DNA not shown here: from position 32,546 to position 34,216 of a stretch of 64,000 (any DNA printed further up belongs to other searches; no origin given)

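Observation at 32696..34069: ValRS-derived ORF with erased catalytic and editing motifs occupies the conserved valS slot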

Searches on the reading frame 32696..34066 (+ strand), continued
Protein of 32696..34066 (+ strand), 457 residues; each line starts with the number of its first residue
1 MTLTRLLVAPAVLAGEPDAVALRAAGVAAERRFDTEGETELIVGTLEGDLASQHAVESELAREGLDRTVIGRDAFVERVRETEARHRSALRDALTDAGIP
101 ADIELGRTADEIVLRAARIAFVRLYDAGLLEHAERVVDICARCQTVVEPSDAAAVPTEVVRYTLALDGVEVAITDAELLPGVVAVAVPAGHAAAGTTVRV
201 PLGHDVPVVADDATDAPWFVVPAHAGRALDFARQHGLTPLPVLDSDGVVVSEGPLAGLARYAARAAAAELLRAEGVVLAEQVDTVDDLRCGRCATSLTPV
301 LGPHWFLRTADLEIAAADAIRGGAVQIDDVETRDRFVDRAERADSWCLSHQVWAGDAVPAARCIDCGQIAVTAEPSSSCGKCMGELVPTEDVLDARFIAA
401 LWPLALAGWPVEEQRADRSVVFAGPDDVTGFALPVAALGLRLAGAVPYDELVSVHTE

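Call 39: find_related_loci(query=A1, collection=genome_contigs, flank=6000)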
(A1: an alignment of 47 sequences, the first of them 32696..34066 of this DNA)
Query A1 (457 aa) in genome_contigs; peptide patterns used: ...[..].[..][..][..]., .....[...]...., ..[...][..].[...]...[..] (x = any residue, [..] = any of these).
600 stretches matched a pattern (row limit reached: there are more); 546 encode a relative of the query (tblastn E <= 1e-3); the best 80 are kept; 80 distinct loci.
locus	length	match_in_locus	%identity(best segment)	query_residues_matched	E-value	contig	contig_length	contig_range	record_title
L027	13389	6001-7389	76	1-457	0e+0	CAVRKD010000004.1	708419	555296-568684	MAG: uncultured Actinomycetes bacterium isolate MFD01275.bin.1.251 genome assembly, contig: contig_25205, whole genome s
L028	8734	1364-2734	66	1-454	5e-176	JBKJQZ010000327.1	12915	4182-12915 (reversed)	MAG: Acidimicrobiales bacterium isolate ant_bin.517 k117_509243, whole genome shotgun sequence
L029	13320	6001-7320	65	4-454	6e-164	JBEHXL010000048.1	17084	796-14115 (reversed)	MAG: Actinomycetota bacterium isolate ES1.bin.66 NODE_3007_length_17084_cov_17.875832, whole genome shotgun sequence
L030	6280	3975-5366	51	5-455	1e-119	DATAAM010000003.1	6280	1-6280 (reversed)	MAG TPA_asm: Acidimicrobiales bacterium isolate SMAG_U6672 k141_2162295, whole genome shotgun sequence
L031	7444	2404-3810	49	5-455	3e-112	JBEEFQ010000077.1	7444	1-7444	MAG: Actinomycetota bacterium isolate BP_98 scaffold_3477385, whole genome shotgun sequence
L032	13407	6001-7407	49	5-455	6e-110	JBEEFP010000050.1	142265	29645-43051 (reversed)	MAG: Actinomycetota bacterium isolate BP_99 scaffold_5491563, whole genome shotgun sequence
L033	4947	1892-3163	51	40-455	5e-109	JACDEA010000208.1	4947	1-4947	MAG: Actinomycetota bacterium isolate MGR_bin348 SD2901_NODE_5214_length_4947_cov_0.783610, whole genome shotgun sequenc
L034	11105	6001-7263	51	43-451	1e-96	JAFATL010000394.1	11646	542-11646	MAG: Actinomycetota bacterium isolate CP_BM_ER_R9_11 BM_ER_R9_k147_3512580, whole genome shotgun sequence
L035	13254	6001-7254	44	40-448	7e-93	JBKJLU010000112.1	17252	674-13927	MAG: Acidimicrobiales bacterium isolate ant_bin.298 k117_3665261, whole genome shotgun sequence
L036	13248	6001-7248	48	45-448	3e-92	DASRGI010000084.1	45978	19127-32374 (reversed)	MAG TPA_asm: Acidimicrobiales bacterium isolate SMAG_U10054 k141_2352730, whole genome shotgun sequence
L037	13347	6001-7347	45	38-455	1e-82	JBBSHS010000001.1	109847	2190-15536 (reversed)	MAG: Acidimicrobiales bacterium isolate LS3_sbin.12 LS3_sbin.12_K_173459_L_109847_cov_20.6338, whole genome shotgun sequ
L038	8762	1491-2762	42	40-452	4e-82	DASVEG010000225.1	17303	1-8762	MAG TPA_asm: Acidimicrobiales bacterium isolate SMAG_U2054 k141_1693711, whole genome shotgun sequence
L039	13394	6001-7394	81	1-454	6e-161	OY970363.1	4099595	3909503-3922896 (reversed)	MAG: uncultured Actinomycetes bacterium isolate MFD04212.bin.c.7 genome assembly, chromosome: 1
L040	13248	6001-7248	46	48-451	2e-73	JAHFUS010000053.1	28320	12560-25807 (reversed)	MAG: Actinomycetes bacterium isolate nzgw85 NODE_1510_length_28321_cov_29.812163, whole genome shotgun sequence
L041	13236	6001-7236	38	43-452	2e-70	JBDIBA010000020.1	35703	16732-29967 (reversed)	MAG: Acidimicrobiia bacterium isolate AS-MICRO-3CA.191 NODE_4513_length_35703_cov_30.790006, whole genome shotgun sequen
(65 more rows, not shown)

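Call 43: list_cluster_members(proteins=[P0188, P0251, P0230, P0242, P0182, P0237, P0200, P0204, P0180, P0219])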
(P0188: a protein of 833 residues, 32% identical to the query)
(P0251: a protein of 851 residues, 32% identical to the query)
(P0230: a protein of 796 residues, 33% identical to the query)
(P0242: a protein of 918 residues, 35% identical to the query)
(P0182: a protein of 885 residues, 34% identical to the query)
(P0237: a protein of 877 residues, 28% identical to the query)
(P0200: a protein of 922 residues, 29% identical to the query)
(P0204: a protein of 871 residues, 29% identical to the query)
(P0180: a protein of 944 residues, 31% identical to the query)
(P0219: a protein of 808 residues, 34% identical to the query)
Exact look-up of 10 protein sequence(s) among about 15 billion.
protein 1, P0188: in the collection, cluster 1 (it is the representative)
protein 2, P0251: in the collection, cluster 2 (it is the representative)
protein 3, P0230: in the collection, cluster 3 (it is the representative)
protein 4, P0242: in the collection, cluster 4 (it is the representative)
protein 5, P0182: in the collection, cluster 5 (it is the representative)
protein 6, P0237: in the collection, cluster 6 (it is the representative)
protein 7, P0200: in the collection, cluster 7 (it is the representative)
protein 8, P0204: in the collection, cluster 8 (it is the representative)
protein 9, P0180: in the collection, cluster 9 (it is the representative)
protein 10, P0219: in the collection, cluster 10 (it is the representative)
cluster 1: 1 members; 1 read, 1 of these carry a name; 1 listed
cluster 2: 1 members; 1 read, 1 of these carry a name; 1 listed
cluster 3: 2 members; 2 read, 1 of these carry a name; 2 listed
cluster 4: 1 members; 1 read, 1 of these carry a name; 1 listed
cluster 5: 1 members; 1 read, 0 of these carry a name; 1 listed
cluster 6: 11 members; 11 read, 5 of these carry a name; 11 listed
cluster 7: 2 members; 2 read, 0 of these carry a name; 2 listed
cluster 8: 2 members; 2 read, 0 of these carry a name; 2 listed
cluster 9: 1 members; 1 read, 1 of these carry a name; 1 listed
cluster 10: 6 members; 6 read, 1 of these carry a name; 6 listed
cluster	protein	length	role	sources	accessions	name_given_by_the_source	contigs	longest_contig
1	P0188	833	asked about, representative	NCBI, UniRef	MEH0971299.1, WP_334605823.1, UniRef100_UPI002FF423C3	class I tRNA ligase family protein [Micromonospora sp. CPCC 205546] | class I tRNA ligase family protein n=1 Tax=Micromonospora sp. CPCC 205546 TaxID=3122397 ...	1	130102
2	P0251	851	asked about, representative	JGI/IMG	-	valyl-tRNA synthetase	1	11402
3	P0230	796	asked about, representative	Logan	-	-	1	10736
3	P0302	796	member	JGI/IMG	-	valyl-tRNA synthetase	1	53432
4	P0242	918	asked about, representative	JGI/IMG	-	valyl-tRNA synthetase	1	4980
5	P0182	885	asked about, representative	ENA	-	-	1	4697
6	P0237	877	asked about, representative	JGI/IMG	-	valyl-tRNA synthetase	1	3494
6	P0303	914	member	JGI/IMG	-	valyl-tRNA synthetase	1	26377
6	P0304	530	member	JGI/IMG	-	valyl-tRNA synthetase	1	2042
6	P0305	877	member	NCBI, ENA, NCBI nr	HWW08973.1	MAG TPA: valine--tRNA ligase [Candidatus Acidoferrales bacterium] | valine--tRNA ligase [Candidatus Acidoferrales bacterium]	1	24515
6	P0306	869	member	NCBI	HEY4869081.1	MAG TPA: valine--tRNA ligase, partial [Candidatus Dormibacteraeota bacterium]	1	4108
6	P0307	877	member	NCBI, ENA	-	-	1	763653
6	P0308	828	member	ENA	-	-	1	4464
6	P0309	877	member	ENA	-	-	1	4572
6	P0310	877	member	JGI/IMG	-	-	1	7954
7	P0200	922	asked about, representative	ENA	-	-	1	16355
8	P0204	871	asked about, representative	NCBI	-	-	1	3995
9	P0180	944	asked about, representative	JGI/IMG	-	valyl-tRNA synthetase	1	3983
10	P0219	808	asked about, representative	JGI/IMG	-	valyl-tRNA synthetase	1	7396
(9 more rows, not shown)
